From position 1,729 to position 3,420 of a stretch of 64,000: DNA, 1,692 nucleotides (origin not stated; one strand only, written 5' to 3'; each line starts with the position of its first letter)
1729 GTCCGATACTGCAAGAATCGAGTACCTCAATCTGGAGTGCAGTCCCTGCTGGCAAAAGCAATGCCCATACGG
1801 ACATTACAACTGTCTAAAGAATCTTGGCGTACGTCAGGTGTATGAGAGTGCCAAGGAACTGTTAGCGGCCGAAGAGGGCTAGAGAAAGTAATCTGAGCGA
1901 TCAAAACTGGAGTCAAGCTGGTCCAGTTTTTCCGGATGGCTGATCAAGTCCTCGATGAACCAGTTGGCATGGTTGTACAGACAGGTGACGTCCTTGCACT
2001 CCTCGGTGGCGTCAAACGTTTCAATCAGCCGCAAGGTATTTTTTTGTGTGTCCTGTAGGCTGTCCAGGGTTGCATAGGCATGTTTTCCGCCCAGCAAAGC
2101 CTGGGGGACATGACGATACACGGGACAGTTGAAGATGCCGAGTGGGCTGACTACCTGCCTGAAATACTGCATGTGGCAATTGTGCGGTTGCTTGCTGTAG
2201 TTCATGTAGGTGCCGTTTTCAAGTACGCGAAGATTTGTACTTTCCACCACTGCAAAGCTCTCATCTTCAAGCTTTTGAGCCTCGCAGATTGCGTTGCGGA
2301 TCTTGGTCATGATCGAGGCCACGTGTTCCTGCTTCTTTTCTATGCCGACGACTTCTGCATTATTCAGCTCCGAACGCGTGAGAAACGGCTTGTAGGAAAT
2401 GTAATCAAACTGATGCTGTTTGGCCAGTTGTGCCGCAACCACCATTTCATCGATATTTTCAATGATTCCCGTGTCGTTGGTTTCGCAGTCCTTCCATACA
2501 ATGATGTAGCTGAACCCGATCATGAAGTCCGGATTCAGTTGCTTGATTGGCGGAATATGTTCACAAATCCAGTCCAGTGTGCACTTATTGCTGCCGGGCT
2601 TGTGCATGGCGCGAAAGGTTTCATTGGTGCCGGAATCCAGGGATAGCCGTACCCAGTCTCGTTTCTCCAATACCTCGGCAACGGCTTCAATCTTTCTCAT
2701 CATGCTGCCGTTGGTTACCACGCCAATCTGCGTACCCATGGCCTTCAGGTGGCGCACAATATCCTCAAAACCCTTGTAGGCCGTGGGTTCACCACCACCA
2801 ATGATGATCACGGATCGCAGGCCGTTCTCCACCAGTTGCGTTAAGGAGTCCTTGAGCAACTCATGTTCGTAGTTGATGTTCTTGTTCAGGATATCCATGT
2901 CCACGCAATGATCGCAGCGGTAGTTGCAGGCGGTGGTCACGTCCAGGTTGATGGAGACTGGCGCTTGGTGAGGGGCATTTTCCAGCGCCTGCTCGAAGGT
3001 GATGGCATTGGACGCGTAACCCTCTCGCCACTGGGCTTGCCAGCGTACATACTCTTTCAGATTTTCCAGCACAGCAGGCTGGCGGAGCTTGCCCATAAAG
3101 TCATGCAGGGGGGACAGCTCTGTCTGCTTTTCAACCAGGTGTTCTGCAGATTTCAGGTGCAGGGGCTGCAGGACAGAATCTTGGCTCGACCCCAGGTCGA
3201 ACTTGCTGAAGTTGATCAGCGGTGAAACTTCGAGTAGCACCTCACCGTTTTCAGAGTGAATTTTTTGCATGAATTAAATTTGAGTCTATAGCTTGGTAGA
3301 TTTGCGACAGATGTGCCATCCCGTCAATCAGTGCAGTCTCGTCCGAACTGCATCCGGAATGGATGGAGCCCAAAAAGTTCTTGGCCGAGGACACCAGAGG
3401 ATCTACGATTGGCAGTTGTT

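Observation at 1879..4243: Radical-SAM enzyme plus Gfo/Idh/MocA oxidoreductase cassette, tail-to-tail with LPS heptosyltransferase II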

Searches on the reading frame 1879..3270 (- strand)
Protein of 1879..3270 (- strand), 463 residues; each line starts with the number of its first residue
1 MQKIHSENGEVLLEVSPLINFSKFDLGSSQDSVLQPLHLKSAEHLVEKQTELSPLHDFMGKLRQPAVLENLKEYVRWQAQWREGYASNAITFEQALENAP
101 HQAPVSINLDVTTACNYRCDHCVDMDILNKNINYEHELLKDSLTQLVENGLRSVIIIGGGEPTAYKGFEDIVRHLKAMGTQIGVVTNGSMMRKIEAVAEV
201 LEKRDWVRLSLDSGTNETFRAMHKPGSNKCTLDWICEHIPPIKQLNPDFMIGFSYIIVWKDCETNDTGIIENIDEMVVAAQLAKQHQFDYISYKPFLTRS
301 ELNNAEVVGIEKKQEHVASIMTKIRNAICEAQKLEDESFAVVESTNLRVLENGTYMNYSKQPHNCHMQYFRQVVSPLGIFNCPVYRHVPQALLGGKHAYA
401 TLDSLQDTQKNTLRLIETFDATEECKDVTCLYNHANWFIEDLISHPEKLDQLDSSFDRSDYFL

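Call 3: search_protein_families(library=pfam, proteins=[window:1879-3270:-], max_evalue=0.01)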
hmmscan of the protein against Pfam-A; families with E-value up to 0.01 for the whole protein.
window:1879-3270:- (463 aa): 2 families
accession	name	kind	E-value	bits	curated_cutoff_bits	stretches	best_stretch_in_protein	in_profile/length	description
PF04055.27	Radical_SAM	-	2.2e-17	64.2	29.5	1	111-233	3-131/166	Radical SAM superfamily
PF13353.11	Fer4_12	-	0.00057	20.6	22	1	113-205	13-110/137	4Fe-4S single cluster domain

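Call 4: search_protein_families(library=ncbifam, proteins=[window:1879-3270:-], max_evalue=0.01)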
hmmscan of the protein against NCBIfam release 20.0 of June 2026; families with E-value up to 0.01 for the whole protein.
window:1879-3270:- (463 aa): 55 families (the best 25 are shown)
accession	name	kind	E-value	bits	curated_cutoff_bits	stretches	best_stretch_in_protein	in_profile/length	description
NF038283.1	viperin_w_prok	equivalog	5.7e-19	68.3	180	1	105-257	2-162/281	viperin family antiviral radical SAM protein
TIGR04317.1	W_rSAM_matur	equivalog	4.2e-16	59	380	1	107-235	6-133/349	tungsten cofactor oxidoreductase radical SAM maturase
TIGR02495.1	NrdG2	equivalog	1.4e-12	47.4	131.15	1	113-217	24-127/193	anaerobic ribonucleoside-triphosphate reductase activating protein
NF045574.1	sacti_mat_StsB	exception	2.6e-12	46.3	625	1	109-227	100-217/466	StsB family radical SAM/SPASM domain sactipeptide maturase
TIGR02666.1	moaA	equivalog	3e-12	46.2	284.05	1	109-324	14-223/336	GTP 3',8-cyclase MoaA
TIGR02668.1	moaA_archaeal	equivalog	4.4e-11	42.3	325.25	1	107-229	12-134/303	GTP 3',8-cyclase MoaA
NF001199.0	PRK00164.2-1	equivalog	7.1e-11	41.8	231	1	106-230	13-137/308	GTP 3',8-cyclase MoaA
TIGR03962.1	mycofact_rSAM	equivalog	2e-10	40.4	265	1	102-229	9-135/339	mycofactocin radical SAM maturase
TIGR04303.1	GeoRSP_rSAM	equivalog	1.2e-09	38.2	400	1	102-213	2-110/325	GeoRSP system radical SAM/SPASM protein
TIGR04051.1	rSAM_NirJ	equivalog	1.3e-09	37.5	515.45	1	110-223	7-122/354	heme d1 biosynthesis radical SAM protein NirJ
TIGR04054.1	rSAM_NirJ1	equivalog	2.4e-09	36.3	650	1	100-222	32-155/387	putative heme d1 biosynthesis radical SAM protein NirJ1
NF045646.2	rSAM_Se_TrsS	equivalog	2.6e-09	36.1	490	1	101-222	82-206/441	radical SAM (seleno)protein TrsS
TIGR04311.1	rSAM_Geo_metal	subfamily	1.7e-08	34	400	1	104-257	2-159/423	radical SAM/SPASM family putative metalloenzyme maturase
TIGR04053.2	TIGR04053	equivalog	3.6e-08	33.1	395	1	101-233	4-140/366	TIGR04053 family radical SAM/SPASM domain-containing protein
TIGR04403.1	rSAM_skfB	equivalog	4.6e-08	32.3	300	1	79-217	81-215/402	sporulation killing factor system radical SAM maturase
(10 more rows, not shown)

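Call 5: find_homologous_proteins(query=window:1879-3270:-)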
Query window:1879-3270:- (463 aa): 1822 proteins with E <= 0.001 among 7750 candidates; the best 120 are listed.
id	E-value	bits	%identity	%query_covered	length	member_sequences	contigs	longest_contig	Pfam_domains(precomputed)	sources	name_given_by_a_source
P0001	1.3e-288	975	89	100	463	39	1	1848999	PF04055.28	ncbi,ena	-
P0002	7.7e-277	936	87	100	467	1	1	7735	PF04055.28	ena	-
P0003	2.1e-273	925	86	100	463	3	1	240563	PF04055.28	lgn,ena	-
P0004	1.2e-272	922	86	100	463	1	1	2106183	PF04055.28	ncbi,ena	-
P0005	3.6e-272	921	85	100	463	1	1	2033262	PF04055.28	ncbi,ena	-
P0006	3.0e-271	918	84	100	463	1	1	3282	PF04055.28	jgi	-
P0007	3.2e-271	918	84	100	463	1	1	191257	PF04055.28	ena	-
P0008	4.5e-271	917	85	100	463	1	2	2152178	PF04055.28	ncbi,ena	-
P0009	1.2e-270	916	84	100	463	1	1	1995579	PF04055.28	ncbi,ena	-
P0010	1.5e-270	915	84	100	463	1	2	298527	PF04055.28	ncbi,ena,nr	ncbi:MAG: radical SAM protein [Gammaproteobacteria bacterium]|nr:radical SAM protein [Gammaproteobac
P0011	2.0e-270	915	84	100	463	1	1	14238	PF04055.28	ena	-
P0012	5.5e-270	914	84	100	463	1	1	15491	PF04055.28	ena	-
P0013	1.1e-269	913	84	100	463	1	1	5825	PF04055.28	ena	-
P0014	1.1e-269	913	84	100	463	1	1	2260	PF04055.28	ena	-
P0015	5.7e-267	904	83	100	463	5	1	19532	PF04055.28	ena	-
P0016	1.2e-263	893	82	100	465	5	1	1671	PF04055.28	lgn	-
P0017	2.9e-262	888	81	100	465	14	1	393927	PF04055.28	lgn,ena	-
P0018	1.7e-261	886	81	100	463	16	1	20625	PF04055.28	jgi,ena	-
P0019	1.8e-260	882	80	100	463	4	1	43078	PF04055.28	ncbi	-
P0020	5.0e-260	881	80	100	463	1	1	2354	PF04055.28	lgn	-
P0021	5.9e-260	881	80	100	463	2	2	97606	PF04055.28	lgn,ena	-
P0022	1.1e-259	880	80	100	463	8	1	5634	PF04055.28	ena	-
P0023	1.2e-259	880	80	100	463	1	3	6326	PF04055.28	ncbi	-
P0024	1.6e-259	879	80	100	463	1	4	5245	PF04055.28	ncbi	-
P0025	3.4e-259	878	80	100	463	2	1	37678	PF04055.28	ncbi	-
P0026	3.6e-259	878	80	100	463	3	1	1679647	PF04055.28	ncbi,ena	-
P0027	1.2e-257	873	79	100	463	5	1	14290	PF04055.28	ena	-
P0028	8.5e-256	867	79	100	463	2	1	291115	PF04055.28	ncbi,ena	-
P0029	1.8e-255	866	79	100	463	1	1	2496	PF04055.28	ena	-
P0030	4.0e-255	865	78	100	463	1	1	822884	PF04055.28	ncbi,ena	-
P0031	1.2e-254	863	78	100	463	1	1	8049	PF04055.28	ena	-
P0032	1.5e-254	863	77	100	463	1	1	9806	PF04055.28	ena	-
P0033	1.9e-254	862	77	100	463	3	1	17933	PF04055.28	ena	-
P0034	1.1e-253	860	78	100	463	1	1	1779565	PF04055.28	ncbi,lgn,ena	-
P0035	1.2e-253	860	78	100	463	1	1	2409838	PF04055.28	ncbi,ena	-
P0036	2.2e-253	859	78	100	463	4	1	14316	PF04055.28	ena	-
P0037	7.6e-253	857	78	100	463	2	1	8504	PF04055.28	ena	-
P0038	1.6e-252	856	77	100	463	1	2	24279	PF04055.28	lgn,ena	-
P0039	1.7e-252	856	78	100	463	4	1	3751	PF04055.28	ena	-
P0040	3.1e-252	855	78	100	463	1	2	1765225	PF04055.28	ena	-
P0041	3.5e-252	855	77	100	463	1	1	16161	PF04055.28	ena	-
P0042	6.0e-252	854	77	100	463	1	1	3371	PF04055.28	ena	-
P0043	6.2e-252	854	78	100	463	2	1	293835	PF04055.28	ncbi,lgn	-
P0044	1.3e-251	853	78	100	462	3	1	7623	PF04055.28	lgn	-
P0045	1.9e-251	852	78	100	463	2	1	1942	PF04055.28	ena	-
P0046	3.3e-251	852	77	100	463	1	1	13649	PF04055.28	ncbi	-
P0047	3.6e-251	852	77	100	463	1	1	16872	PF04055.28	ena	-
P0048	4.5e-251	851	78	100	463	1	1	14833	PF04055.28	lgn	-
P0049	2.6e-250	849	77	100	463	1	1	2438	PF04055.28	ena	-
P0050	9.7e-250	847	77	100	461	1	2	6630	PF04055.28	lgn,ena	-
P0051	1.3e-249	846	77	100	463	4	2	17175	PF04055.28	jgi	-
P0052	1.6e-249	846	77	100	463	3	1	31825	PF04055.28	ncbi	-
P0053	1.9e-249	846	78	100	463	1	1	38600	PF04055.28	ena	-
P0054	1.9e-249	846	76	100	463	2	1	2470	PF04055.28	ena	-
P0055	6.3e-249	844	77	100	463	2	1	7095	PF04055.28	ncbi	ncbi:MAG: radical SAM protein [Pseudomonadota bacterium]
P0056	1.2e-248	843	77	100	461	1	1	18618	PF04055.28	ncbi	-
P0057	1.1e-247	840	77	100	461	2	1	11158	PF04055.28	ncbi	-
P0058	3.3e-247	839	77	100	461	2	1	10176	PF04055.28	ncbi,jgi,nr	ncbi:MAG: radical SAM protein [Gammaproteobacteria bacterium]|nr:radical SAM protein [Gammaproteobac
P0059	3.4e-247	838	76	100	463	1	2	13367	PF04055.28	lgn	-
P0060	4.6e-247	838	77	100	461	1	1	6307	PF04055.28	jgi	jgi:molybdenum cofactor biosynthesis enzyme MoaA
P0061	5.1e-247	838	77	98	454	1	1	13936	PF04055.28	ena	-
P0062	4.5e-246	835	76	100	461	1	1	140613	PF04055.28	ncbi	-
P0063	7.2e-246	834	76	100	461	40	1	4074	PF04055.28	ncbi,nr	ncbi:MAG: radical SAM protein [Gammaproteobacteria bacterium]|nr:radical SAM protein [Gammaproteobac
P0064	3.5e-245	832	75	100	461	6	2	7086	PF04055.28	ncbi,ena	-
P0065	1.5e-243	826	76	100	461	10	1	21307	PF04055.28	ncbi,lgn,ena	-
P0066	3.4e-243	825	76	100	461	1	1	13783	PF04055.28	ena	-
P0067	3.1e-237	806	73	100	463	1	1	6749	PF04055.28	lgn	-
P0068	2.2e-227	773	70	100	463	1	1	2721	PF04055.28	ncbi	-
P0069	1.6e-217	741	70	100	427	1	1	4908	PF04055.28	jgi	-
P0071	6.6e-212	722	67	100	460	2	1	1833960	PF04055.28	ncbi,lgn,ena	-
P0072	9.5e-210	715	66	100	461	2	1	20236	PF04055.28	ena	-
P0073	4.3e-209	713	67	100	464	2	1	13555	PF00702.33,PF04055.28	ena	-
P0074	1.5e-208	711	67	100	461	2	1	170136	PF04055.28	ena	-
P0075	2.6e-208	710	67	100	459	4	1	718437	PF04055.28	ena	-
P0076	5.7e-208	709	67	100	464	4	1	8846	PF00702.33,PF04055.28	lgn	-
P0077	7.5e-208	709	66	100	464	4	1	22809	PF04055.28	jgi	jgi:wyosine [tRNA(Phe)-imidazoG37] synthetase (radical SAM superfamily)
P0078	7.6e-208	709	66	100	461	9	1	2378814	PF04055.28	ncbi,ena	-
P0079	9.5e-208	708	66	100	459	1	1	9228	PF04055.28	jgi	jgi:wyosine [tRNA(Phe)-imidazoG37] synthetase (radical SAM superfamily)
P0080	1.5e-207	708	66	100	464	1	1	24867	PF04055.28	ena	-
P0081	2.0e-207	707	67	100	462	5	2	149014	PF04055.28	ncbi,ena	-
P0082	4.4e-207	706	67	100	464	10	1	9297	PF00702.33,PF04055.28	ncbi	-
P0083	6.0e-207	706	66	100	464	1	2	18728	PF04055.28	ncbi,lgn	-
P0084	6.7e-207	706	66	100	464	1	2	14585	PF04055.28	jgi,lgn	jgi:molybdenum cofactor biosynthesis enzyme MoaA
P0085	6.7e-207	706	72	90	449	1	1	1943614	PF04055.28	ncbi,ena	-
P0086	1.0e-206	705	65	100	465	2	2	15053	PF00702.33,PF04055.28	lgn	-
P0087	1.4e-206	705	66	100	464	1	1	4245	PF04055.28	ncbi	-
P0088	1.4e-206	705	66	100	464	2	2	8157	PF04055.28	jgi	-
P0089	6.1e-206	703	66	100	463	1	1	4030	PF04055.28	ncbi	-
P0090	6.1e-206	703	67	97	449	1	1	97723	PF04055.28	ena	-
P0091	6.4e-206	702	66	100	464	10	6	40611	PF04055.28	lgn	-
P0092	3.1e-205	700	65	100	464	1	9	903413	PF04055.28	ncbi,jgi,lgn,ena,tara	tara:strand:- start:379 stop:1773 length:1395 start_codon:yes stop_codon:yes gene_type:complete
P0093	8.3e-205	699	66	100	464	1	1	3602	PF04055.28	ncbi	-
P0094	1.7e-204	698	66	100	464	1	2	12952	PF04055.28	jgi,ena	jgi:wyosine [tRNA(Phe)-imidazoG37] synthetase (radical SAM superfamily)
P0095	2.7e-204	697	65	100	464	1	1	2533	PF04055.28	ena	-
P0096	3.6e-204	697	65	100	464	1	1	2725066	PF04055.28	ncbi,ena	-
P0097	4.0e-204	697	65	100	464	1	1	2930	PF04055.28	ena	-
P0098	4.4e-204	696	65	100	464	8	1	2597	PF04055.28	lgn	-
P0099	2.8e-203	694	65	100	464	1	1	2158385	PF04055.28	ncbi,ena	-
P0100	3.4e-203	693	65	100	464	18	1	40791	PF04055.28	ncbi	ncbi:MAG: radical SAM protein [Gammaproteobacteria bacterium]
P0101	3.9e-203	693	65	100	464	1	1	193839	PF00702.33,PF04055.28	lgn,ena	-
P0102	7.1e-203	692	65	100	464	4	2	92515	PF04055.28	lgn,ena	-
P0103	8.7e-203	692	65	100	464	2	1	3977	PF04055.28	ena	-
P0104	1.1e-202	692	65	100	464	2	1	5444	PF04055.28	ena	-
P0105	1.5e-202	691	65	100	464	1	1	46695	PF04055.28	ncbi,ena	-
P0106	2.0e-202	691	65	100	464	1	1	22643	PF04055.28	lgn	-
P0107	3.0e-202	690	65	100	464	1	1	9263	PF04055.28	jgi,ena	jgi:wyosine [tRNA(Phe)-imidazoG37] synthetase (radical SAM superfamily)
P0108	3.0e-202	690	65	100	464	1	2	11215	PF04055.28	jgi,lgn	jgi:wyosine [tRNA(Phe)-imidazoG37] synthetase (radical SAM superfamily)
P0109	5.9e-202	689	65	100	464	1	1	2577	PF04055.28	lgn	-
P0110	6.0e-202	689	65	100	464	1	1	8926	PF04055.28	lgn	-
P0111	8.6e-202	689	65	100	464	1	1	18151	PF04055.28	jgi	jgi:wyosine [tRNA(Phe)-imidazoG37] synthetase (radical SAM superfamily)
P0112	2.4e-201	687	64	100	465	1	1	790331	PF04055.28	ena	-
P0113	2.5e-201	687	73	76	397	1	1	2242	PF04055.28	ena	-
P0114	4.8e-201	686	65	100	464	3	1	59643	PF04055.28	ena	-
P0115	1.4e-200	685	63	100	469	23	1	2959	PF04055.28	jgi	-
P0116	1.7e-200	685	65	100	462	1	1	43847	PF00702.33,PF04055.28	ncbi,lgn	ncbi:MAG: radical SAM protein [Acidiferrobacterales bacterium]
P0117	2.5e-200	684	65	100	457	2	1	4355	PF04055.28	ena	-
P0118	7.4e-200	682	64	100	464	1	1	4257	PF04055.28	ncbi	ncbi:MAG: radical SAM protein [Pseudomonadota bacterium]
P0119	1.9e-199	681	64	100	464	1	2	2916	PF04055.28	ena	-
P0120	3.0e-199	680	65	100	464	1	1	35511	PF04055.28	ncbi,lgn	ncbi:MAG: radical SAM protein [Pseudomonadota bacterium]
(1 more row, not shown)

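Call 6: search_solved_structures(query=window:1879-3270:-, max_evalue=0.01)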
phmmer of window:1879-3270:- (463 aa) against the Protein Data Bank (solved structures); distinct sequences matched with E-value up to 0.01: 20.
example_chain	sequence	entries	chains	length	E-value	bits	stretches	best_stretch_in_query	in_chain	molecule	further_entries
8ai3_A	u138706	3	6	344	6e-07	31.7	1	102-284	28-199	Putative peptide biosynthesis protein YydG | Radical SAM core domain-containing protein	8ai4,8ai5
8ai6_A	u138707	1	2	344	6e-07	31.7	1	102-284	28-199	Putative peptide biosynthesis protein YydG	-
8ai1_A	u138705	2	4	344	6e-07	31.7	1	102-284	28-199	Putative peptide biosynthesis protein YydG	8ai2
6efn_A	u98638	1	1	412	1.4e-05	27.2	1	78-217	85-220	Sporulation killing factor maturation protein SkfB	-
1tv7_A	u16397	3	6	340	3.5e-05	25.9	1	106-221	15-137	Molybdenum cofactor biosynthesis protein A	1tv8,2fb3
2fb2_A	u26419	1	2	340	5.5e-05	25.2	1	107-221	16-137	Molybdenum cofactor biosynthesis protein A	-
7wzv_A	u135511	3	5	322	0.00019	23.5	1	102-193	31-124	4Fe-4S cluster-binding domain-containing protein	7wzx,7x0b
7vob_C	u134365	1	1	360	0.00032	22.7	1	112-220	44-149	Cytosylglucuronate decarboxylase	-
7voc_C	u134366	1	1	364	0.00033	22.7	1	112-220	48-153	Cytosylglucuronate decarboxylase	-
7n7h_A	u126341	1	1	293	0.00041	22.4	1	103-218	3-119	VIPERIN-LIKE ENZYME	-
5vsl_A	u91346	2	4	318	0.00056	21.9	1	100-222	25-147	Radical S-adenosyl methionine domain-containing protein 2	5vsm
6q2p_A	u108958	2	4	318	0.00062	21.8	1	100-214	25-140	Radical S-adenosyl methionine domain-containing protein 2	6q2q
9dfw_A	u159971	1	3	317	0.00089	21.3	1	100-193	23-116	Radical SAM core domain-containing protein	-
9dgw_A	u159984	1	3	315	0.00089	21.2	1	100-193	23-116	Radical SAM core domain-containing protein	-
6b4c_A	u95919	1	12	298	0.0014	20.6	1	102-193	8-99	Viperin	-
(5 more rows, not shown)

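Call 8: find_encoding_contigs(protein=P0001, flank=8000, max_places=3)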
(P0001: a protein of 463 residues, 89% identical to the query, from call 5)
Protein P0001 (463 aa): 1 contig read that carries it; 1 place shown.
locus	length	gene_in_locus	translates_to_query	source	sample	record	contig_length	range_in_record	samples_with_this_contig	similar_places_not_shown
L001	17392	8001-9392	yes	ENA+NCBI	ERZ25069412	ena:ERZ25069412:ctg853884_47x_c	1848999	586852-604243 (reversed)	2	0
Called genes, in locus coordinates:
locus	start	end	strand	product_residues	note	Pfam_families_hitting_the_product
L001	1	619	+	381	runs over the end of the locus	PF01612:DNA_pol_A_exo1, PF00570:HRDC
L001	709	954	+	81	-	PF01722:BolA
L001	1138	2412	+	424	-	PF01053:Cys_Met_Meta_PP, PF00155:Aminotran_1_2, PF01041:DegT_DnrJ_EryC1, PF00266:Aminotran_5 (weak)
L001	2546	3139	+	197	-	-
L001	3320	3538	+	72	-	-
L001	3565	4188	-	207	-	PF12766:Pyridox_oxase_2 (weak), PF01243:PNPOx_N, PF10590:PNP_phzG_C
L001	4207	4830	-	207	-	PF01625:PMSR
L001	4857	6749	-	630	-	PF13667:ThiC-associated, PF01964:ThiC_Rad_SAM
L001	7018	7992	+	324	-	PF01408:GFO_IDH_MocA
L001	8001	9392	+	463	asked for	PF04055:Radical_SAM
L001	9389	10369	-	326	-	PF01075:Glyco_transf_9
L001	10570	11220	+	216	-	PF01135:PCMT, PF00398:RrnaAD (weak), PF13649:Methyltransf_25 (faint)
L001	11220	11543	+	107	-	PF00581:Rhodanese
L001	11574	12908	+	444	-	PF02321:OEP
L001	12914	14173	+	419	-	PF04413:Glycos_transf_N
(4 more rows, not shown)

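Call 9: find_encoding_contigs(protein=P0096, flank=8000, max_places=3)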
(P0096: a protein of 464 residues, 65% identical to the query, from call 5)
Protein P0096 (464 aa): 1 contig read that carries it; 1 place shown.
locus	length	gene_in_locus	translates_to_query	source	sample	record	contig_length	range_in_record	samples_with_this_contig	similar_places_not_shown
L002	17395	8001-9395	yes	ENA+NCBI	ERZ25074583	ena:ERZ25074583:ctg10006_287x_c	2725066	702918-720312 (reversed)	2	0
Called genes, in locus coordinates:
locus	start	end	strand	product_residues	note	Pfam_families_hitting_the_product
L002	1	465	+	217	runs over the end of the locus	PF01135:PCMT, PF00398:RrnaAD, PF08241:Methyltransf_11 (faint), PF13649:Methyltransf_25 (weak), PF13847:Methyltransf_31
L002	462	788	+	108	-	PF00581:Rhodanese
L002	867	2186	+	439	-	PF02321:OEP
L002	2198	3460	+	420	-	PF04413:Glycos_transf_N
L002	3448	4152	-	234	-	PF06293:Kdo, PF01163:RIO1, PF01636:APH (faint), PF00069:Pkinase, PF19974:TCAD9 (weak)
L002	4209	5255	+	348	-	PF01075:Glyco_transf_9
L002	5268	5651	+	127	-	PF19662:DUF6165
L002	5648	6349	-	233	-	-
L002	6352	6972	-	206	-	-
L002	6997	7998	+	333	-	PF01408:GFO_IDH_MocA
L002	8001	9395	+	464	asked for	PF04055:Radical_SAM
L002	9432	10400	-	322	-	PF01075:Glyco_transf_9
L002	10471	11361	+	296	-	PF06293:Kdo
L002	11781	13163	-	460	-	PF00294:PfkB, PF08543:Phos_pyr_kin, PF01467:CTP_transf_like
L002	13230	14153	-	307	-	PF01063:Aminotran_4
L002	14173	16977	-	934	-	PF03710:GlnE, PF08335:GlnD_UR_UTase, PF03710:GlnE, PF08335:GlnD_UR_UTase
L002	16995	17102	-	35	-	-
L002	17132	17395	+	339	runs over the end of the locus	PF01547:SBP_bac_1, PF13531:SBP_bac_11, PF13416:SBP_bac_8, PF13343:SBP_bac_6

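Call 10: find_encoding_contigs(protein=P0071, flank=8000, max_places=3)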
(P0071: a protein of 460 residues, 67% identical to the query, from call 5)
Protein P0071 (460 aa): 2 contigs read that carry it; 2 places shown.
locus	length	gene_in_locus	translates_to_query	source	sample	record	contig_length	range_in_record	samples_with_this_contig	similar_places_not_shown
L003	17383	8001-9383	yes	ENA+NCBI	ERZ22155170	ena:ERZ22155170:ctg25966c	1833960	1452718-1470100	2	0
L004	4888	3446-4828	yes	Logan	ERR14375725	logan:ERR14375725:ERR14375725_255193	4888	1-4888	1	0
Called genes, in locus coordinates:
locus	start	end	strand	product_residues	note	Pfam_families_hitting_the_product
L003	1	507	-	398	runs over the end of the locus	PF00579:tRNA-synt_1b, PF22421:SYY_C-terminal (faint), PF01479:S4 (faint)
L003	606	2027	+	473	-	PF19425:Csd3_N2, PF01551:Peptidase_M23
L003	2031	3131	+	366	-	PF03702:AnmK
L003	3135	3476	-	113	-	PF01521:Fe-S_biosyn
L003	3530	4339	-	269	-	PF20567:DUF6776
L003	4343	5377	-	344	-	PF01118:Semialdhyde_dh, PF22698:Semialdhyde_dhC_1, PF02774:Semialdhyde_dhC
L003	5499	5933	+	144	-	PF03653:UPF0093, PF05425:CopD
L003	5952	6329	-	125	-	-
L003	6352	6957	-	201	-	-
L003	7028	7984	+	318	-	PF01408:GFO_IDH_MocA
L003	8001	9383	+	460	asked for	PF04055:Radical_SAM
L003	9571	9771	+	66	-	-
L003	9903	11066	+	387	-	PF13401:AAA_22 (faint), PF13173:AAA_14, PF13635:DUF4143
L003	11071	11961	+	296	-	PF06293:Kdo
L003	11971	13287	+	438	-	-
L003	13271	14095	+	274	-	PF08759:GT-D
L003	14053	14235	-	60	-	-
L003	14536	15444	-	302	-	PF00535:Glycos_transf_2, PF10111:Glyco_tranf_2_2, PF13641:Glyco_tranf_2_3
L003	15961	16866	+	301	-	-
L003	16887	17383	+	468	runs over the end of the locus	PF01531:Glyco_transf_11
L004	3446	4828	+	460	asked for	PF04055:Radical_SAM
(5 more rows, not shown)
